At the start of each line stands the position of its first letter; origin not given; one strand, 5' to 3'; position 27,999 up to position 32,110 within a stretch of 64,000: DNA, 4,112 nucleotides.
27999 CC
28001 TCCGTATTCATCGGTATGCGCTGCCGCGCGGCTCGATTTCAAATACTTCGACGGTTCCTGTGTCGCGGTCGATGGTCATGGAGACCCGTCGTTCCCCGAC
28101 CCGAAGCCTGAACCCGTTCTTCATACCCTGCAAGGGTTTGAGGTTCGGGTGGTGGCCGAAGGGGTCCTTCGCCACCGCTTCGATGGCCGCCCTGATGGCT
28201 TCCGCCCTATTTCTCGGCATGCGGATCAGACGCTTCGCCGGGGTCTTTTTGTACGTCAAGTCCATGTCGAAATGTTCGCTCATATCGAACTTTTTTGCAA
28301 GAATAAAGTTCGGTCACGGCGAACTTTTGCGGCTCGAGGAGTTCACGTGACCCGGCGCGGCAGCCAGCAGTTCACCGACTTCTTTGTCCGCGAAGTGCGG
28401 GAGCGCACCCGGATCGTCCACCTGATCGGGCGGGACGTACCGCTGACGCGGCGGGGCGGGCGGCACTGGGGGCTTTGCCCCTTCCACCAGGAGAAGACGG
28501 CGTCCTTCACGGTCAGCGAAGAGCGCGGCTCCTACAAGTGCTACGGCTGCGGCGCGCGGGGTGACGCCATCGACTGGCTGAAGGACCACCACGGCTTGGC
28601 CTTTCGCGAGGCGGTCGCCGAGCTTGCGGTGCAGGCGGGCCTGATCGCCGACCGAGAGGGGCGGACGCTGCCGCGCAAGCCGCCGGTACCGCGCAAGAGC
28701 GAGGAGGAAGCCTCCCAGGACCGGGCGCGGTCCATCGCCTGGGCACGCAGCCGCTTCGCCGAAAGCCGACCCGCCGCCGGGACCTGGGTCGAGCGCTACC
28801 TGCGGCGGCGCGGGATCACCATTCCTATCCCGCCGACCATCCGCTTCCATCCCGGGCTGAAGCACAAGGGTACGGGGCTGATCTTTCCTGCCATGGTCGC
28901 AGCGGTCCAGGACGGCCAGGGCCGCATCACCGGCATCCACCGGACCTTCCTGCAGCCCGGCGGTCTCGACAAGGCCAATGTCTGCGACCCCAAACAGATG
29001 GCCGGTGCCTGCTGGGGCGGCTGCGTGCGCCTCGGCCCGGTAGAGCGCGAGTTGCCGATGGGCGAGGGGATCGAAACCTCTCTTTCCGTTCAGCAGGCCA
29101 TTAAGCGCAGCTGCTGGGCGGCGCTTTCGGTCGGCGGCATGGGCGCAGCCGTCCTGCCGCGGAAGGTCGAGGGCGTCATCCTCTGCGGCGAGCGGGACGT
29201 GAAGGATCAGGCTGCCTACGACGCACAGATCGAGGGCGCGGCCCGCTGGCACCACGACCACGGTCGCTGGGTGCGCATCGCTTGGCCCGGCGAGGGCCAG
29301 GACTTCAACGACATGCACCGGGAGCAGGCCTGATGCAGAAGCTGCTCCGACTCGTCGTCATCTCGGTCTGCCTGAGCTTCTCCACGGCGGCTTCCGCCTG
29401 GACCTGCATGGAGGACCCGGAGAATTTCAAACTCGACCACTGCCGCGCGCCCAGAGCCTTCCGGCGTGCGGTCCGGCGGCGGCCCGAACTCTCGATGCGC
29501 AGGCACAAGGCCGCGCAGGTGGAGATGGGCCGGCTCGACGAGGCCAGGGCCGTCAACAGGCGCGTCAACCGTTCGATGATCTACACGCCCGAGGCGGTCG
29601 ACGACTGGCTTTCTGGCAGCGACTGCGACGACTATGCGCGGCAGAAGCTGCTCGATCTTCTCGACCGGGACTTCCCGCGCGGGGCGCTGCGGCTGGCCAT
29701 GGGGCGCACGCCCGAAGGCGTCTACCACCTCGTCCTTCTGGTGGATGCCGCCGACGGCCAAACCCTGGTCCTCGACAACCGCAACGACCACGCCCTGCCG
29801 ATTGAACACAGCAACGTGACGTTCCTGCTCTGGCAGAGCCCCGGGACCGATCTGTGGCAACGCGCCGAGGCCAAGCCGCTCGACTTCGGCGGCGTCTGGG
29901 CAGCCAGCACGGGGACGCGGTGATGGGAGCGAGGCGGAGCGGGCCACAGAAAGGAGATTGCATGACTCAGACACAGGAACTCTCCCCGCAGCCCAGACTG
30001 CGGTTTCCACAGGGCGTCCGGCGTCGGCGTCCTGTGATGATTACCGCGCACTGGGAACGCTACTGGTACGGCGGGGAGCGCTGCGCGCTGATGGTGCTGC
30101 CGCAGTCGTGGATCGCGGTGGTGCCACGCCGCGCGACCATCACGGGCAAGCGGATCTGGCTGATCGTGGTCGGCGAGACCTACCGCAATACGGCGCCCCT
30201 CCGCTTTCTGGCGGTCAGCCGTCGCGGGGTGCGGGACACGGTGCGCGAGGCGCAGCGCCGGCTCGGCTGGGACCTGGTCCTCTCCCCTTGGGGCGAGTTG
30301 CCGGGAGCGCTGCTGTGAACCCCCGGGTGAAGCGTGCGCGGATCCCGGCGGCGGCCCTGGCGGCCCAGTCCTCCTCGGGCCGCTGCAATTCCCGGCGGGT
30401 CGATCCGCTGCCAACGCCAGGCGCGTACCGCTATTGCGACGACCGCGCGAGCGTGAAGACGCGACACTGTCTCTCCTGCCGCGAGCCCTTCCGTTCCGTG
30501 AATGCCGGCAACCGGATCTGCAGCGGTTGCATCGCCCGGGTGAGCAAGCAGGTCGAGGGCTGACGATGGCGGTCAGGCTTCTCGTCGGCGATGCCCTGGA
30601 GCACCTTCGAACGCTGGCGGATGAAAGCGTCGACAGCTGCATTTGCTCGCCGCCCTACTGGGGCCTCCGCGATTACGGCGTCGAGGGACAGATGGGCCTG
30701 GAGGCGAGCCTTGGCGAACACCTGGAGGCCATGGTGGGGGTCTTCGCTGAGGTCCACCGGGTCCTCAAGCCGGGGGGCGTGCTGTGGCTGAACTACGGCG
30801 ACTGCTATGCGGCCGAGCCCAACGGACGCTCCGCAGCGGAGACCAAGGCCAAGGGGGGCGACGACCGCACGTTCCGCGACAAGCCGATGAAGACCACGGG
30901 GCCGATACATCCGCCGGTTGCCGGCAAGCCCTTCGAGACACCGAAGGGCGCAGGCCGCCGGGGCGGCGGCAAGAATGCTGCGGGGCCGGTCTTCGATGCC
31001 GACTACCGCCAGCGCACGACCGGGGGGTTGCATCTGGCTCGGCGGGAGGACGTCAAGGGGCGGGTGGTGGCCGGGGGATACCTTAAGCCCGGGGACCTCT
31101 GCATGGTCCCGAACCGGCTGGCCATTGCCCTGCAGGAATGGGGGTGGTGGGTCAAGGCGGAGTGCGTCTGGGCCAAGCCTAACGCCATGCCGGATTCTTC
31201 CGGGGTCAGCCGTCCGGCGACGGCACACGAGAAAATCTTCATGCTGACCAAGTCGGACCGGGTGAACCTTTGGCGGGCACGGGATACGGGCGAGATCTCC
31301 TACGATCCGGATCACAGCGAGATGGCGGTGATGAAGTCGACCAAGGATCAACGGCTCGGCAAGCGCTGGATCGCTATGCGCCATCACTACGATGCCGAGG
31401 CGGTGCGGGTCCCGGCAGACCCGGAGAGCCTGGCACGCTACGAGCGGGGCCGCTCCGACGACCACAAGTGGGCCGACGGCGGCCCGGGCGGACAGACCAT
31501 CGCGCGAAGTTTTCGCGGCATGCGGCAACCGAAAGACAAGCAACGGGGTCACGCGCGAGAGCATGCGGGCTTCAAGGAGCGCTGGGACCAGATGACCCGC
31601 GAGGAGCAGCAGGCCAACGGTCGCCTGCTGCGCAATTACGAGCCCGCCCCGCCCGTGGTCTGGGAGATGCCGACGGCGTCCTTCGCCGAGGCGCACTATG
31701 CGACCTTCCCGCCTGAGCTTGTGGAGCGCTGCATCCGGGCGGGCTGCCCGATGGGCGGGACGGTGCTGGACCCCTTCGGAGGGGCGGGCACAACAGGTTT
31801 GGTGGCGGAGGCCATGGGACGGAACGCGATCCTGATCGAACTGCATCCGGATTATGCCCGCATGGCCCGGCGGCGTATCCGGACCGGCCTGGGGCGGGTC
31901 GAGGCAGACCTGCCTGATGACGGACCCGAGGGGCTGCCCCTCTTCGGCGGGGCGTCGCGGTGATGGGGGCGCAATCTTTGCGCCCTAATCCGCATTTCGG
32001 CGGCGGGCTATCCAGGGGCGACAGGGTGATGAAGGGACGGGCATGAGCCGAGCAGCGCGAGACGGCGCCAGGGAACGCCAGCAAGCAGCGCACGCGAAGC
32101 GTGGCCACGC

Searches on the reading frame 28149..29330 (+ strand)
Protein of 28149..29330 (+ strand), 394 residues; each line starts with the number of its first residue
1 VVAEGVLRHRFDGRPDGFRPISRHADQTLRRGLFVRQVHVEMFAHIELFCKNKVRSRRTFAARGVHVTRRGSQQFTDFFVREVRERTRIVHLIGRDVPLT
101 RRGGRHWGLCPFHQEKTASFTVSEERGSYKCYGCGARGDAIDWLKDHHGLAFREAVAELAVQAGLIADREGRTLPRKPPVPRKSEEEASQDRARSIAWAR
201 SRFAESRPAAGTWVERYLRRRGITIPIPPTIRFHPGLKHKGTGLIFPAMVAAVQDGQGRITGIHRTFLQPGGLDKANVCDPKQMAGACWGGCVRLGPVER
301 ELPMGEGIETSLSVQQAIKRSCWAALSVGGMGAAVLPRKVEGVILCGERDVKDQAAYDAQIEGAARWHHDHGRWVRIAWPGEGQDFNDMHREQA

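Call 88: search_protein_families(library=pfam, proteins=[window:28149-29330:+], max_evalue=0.01)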
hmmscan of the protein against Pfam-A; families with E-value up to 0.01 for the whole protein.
window:28149-29330:+ (394 aa): 3 families
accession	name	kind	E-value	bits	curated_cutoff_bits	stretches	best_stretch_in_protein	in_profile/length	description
PF23639.1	DUF7146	-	2.9e-32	111.6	27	1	194-295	2-105/105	Domain of unknown function (DUF7146)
PF01807.25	Zn_ribbon_DnaG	-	6.5e-29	100.1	24.9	1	79-166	5-92/98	CHC2 zinc finger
PF13362.12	Toprim_3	-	9e-11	42.5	27.2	1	304-393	4-92/95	Toprim domain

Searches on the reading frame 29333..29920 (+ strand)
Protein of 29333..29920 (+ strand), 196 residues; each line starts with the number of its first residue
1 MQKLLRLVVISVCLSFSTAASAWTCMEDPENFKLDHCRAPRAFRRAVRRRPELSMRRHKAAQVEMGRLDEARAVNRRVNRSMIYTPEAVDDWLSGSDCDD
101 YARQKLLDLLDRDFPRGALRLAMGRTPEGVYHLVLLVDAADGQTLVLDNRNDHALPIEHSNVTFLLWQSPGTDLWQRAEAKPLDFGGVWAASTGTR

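Call 88: search_protein_families(library=pfam, proteins=[window:29333-29920:+], max_evalue=0.01)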
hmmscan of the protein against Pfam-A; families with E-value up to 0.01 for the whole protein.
window:29333-29920:+ (196 aa): 1 family
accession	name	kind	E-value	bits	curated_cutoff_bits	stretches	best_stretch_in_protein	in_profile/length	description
PF06035.17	Peptidase_C93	-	1.4e-14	54.6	27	1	55-176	26-155/162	Bacterial transglutaminase-like cysteine proteinase BTLCP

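Call 92: search_protein_families(library=phrogs, proteins=[window:29333-29920:+], max_evalue=0.01)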
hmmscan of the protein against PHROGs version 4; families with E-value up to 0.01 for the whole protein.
window:29333-29920:+ (196 aa): 0 families

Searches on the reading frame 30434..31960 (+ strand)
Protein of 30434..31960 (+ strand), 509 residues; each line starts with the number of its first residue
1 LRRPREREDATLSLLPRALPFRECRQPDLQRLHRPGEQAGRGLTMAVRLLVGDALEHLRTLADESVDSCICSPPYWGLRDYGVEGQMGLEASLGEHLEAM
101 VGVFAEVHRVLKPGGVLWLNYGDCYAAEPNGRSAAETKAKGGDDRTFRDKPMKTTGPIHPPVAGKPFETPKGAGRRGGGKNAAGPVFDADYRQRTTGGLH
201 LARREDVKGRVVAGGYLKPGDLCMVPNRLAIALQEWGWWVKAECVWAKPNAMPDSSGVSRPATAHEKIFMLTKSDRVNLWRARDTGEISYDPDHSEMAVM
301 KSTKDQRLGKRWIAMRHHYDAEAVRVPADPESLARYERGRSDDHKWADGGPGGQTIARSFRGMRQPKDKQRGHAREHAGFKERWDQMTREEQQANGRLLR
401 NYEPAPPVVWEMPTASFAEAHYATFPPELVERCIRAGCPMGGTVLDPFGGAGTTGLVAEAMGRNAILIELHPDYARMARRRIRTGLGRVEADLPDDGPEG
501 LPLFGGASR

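Call 88: search_protein_families(library=pfam, proteins=[window:30434-31960:+], max_evalue=0.01)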
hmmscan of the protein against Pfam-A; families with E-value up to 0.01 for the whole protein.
window:30434-31960:+ (509 aa): 4 families
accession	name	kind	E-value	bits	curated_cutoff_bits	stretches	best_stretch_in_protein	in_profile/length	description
PF01555.25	N6_N4_Mtase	-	4.8e-39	135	26.7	1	66-479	1-220/221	DNA methylase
PF08241.18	Methyltransf_11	-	2.3e-05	25.4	21.2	0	95-118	71-94/95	Methyltransferase domain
PF13649.12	Methyltransf_25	-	0.0027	18.8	27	0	98-115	78-97/97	Methyltransferase domain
PF13847.12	Methyltransf_31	-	0.0044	17.1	27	0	46-123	55-113/145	Methyltransferase domain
